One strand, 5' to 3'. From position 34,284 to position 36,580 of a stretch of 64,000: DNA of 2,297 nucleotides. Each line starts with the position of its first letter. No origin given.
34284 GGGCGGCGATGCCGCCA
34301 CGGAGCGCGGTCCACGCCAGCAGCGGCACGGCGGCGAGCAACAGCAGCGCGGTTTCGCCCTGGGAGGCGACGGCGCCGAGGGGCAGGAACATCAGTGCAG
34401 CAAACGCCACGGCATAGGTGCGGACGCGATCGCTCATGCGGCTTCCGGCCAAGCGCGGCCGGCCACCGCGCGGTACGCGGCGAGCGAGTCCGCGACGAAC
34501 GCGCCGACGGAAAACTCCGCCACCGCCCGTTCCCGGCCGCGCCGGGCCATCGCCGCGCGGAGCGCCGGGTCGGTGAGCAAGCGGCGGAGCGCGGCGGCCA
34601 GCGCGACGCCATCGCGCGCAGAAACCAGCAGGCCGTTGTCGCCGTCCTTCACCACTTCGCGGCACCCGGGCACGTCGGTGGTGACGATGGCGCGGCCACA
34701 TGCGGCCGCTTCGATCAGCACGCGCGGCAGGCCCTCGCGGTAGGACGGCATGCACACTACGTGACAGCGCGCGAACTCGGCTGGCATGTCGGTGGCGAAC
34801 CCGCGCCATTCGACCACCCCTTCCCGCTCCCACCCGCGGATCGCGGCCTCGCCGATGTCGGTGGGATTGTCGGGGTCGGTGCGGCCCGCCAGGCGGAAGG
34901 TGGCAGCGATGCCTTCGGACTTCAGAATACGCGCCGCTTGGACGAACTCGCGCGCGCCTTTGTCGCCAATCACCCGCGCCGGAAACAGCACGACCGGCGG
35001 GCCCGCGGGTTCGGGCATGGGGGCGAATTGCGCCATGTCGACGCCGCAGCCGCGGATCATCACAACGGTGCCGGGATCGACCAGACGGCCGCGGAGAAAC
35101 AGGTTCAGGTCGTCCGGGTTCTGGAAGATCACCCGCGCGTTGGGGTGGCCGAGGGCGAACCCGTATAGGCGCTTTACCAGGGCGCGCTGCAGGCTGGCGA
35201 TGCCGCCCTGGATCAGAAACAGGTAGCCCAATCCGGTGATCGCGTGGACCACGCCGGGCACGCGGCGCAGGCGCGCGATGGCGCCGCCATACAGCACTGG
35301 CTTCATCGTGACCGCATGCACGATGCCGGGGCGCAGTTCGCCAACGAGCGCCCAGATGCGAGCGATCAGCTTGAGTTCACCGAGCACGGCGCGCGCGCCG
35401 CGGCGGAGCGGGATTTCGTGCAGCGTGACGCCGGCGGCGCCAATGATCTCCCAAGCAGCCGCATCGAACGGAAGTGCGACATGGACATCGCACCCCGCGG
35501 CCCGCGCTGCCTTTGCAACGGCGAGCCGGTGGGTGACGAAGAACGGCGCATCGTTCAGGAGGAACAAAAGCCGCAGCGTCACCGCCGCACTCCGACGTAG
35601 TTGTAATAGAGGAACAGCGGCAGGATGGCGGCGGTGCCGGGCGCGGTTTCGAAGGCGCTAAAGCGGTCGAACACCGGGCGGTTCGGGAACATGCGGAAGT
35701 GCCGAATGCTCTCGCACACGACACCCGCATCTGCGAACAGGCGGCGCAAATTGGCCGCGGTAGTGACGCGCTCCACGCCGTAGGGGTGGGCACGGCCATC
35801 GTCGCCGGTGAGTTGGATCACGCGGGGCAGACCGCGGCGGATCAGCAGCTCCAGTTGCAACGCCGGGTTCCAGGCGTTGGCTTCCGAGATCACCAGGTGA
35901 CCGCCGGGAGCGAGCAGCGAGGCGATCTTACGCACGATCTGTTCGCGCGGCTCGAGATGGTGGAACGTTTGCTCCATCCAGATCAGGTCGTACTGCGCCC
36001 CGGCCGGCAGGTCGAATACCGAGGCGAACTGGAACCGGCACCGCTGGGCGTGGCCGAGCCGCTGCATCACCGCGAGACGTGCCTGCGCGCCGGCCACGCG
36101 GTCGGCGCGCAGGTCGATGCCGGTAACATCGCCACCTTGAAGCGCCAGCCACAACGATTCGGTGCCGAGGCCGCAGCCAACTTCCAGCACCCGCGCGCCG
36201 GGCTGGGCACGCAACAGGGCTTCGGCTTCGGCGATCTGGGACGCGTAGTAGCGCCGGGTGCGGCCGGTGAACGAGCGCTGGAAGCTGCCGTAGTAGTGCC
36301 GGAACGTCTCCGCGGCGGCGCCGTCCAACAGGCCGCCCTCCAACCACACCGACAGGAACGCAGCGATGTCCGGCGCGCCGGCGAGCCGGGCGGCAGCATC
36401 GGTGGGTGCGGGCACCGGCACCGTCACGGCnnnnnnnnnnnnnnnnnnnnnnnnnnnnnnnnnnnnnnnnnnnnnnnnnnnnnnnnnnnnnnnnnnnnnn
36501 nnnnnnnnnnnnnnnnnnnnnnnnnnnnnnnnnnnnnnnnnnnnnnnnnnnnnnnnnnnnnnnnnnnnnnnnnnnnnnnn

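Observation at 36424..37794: TIGR04396-like protein as candidate new CMP-nonulosonate (sialyl) transferase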

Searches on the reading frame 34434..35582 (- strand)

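Call 7: search_protein_families(library=ncbifam, proteins=[window:34434-35582:-], max_evalue=0.00001)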
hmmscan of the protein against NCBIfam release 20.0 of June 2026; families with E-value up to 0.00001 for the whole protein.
window:34434-35582:- (382 aa): 23 families
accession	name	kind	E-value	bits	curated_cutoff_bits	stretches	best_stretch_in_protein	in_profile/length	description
NF041876.1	EPS_EpsE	equivalog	2.8e-26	92.7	400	1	173-359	187-382/389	exopolysaccharide biosynthesis GT4 family glycosyltransferase EpsE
TIGR03088.1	stp2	hypoth_equivalog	5e-22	78.5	409.05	1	69-371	66-371/374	TIGR03088 family PEP-CTERM/XrtA system glycosyltransferase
NF038229.1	Glyco4_Geo_Pelo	equivalog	2.3e-18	66.3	400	1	191-361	157-324/338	GPMC system family 4 glycosyltransferase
TIGR02149.1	glgA_Coryne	subfamily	2.3e-16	59.9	302.4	1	196-373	205-390/391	glycogen synthase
TIGR03449.1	mycothiol_MshA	equivalog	4.1e-16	58.9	462.5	1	270-373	301-403/406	D-inositol-3-phosphate glycosyltransferase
NF050056.1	ProtGlycPglH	equivalog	3.5e-13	49.3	600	1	197-353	181-334/354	GalNAc-alpha-(1->4)-GalNAc-alpha-(1->3)-diNAcBac-PP-undecaprenol alpha-1,4-N-acetyl-D-galactosaminyltransferase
TIGR03999.1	thiol_BshA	equivalog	7.2e-12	44.9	273.7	1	264-373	264-373/375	N-acetyl-alpha-D-glucosaminyl L-malate synthase BshA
NF050063.1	ProtGlycPglJ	equivalog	1e-11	44.7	500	1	270-354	263-348/363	N-acetylgalactosamine-N,N'-diacetylbacillosaminyl-diphospho-undecaprenol 4-alpha-N-acetylgalactosaminyltransferase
TIGR04005.1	wcaL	equivalog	1.1e-11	44.2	537.6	1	174-359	199-392/406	colanic acid biosynthesis glycosyltransferase WcaL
TIGR04047.1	MSMEG_0565_glyc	hypoth_equivalog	1.4e-10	40.8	259.85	1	264-371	268-372/373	MSMEG_0565 family glycosyltransferase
TIGR02472.1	sucr_P_syn_N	equivalog_domain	3e-10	39.5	576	1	279-368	347-436/439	sucrose-phosphate synthase, putative, glycosyltransferase domain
TIGR04063.1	stp3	hypoth_equivalog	1.4e-09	37.3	442.05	1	290-353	312-375/397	TIGR04063 family PEP-CTERM/XrtA system glycosyltransferase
NF011726.0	PRK15179.1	equivalog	2.4e-09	36.1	733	1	280-370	599-691/694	Vi polysaccharide biosynthesis protein TviE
NF047684.1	TeichurnBiosyTuaC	equivalog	7.8e-09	34.9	550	1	197-364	221-380/391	teichuronic acid biosynthesis protein TuaC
NF038011.1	PelF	equivalog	9e-09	34.9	100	1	180-353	288-472/489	GT4 family glycosyltransferase PelF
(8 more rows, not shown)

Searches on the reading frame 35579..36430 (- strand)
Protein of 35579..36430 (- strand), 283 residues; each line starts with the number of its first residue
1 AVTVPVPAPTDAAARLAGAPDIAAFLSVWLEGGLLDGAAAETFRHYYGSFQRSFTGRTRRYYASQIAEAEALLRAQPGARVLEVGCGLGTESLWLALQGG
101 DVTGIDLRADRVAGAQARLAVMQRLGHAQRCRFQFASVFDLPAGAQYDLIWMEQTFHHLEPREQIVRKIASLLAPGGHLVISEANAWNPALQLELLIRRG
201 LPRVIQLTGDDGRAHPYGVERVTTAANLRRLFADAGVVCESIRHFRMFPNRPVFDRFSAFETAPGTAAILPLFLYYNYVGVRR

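Call 7: search_protein_families(library=ncbifam, proteins=[window:35579-36430:-], max_evalue=0.00001)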
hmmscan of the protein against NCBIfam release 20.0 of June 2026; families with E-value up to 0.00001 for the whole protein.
window:35579-36430:- (283 aa): 17 families
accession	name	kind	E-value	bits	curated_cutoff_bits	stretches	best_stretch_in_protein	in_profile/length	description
NF043040.1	corrin_prot_MT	hypoth_equivalog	4.5e-15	55.7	180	1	74-183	37-149/216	corrinoid protein-associated methyltransferase CpaM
TIGR01983.1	UbiG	equivalog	1.6e-13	50.5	102.95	1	75-185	47-155/228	bifunctional 2-polyprenyl-6-hydroxyphenol methylase/3-demethylubiquinol 3-O-methyltransferase UbiG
NF045667.1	MTase_DVU1556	equivalog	1e-11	44.7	155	1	68-190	13-128/213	DVU_1556 family methyltransferase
NF041820.1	daptide_MTase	equivalog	2.2e-10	40.4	175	1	64-186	24-147/243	daptide-type RiPP biosynthesis methyltransferase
NF041537.1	ArsM_AhpD_UU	exception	8.3e-10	38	510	1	75-183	74-182/345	arsenite methyltransferase/AhpD domain selenoprotein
TIGR04345.1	ovoA_Cterm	equivalog_domain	4e-09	36.4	170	0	144-190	132-178/242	putative 4-mercaptohistidine N1-methyltransferase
NF040539.1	AST_met_ArsM_2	exception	5.9e-09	36.1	240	1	71-189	50-171/262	putative arsinothricin biosynthesis methyltransferase ArsM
NF047649.1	MTase_UXPK_star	exception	6.8e-09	35.1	460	1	73-183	73-183/283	methyltransferase/UXPK-star double selenoprotein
NF008405.0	PRK11207.1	equivalog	4.3e-08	32.8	218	1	74-181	27-132/198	tellurite resistance methyltransferase TehB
NF053839.1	CPFASynBruc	equivalog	1.6e-07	30.6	600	1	71-182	168-277/410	cyclopropane fatty acid synthase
NF041536.1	ArsM_DUF2284_UU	exception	2e-07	29.7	575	1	72-183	71-182/459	arsenite methyltransferase/DUF2284 domain selenoprotein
TIGR02072.1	BioC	equivalog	6.8e-07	29.3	184.95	1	77-183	34-134/244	malonyl-ACP O-methyltransferase BioC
NF001241.0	PRK00216.1-2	equivalog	1.2e-06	28.3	327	1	69-224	43-193/231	demethylmenaquinone methyltransferase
TIGR02021.1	BchM-ChlM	equivalog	1.4e-06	27.9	158.9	1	37-172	11-143/218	magnesium protoporphyrin IX methyltransferase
NF008992.0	PRK12335.1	equivalog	3.2e-06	26.5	303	1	69-175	117-217/289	SAM-dependent methyltransferase TehB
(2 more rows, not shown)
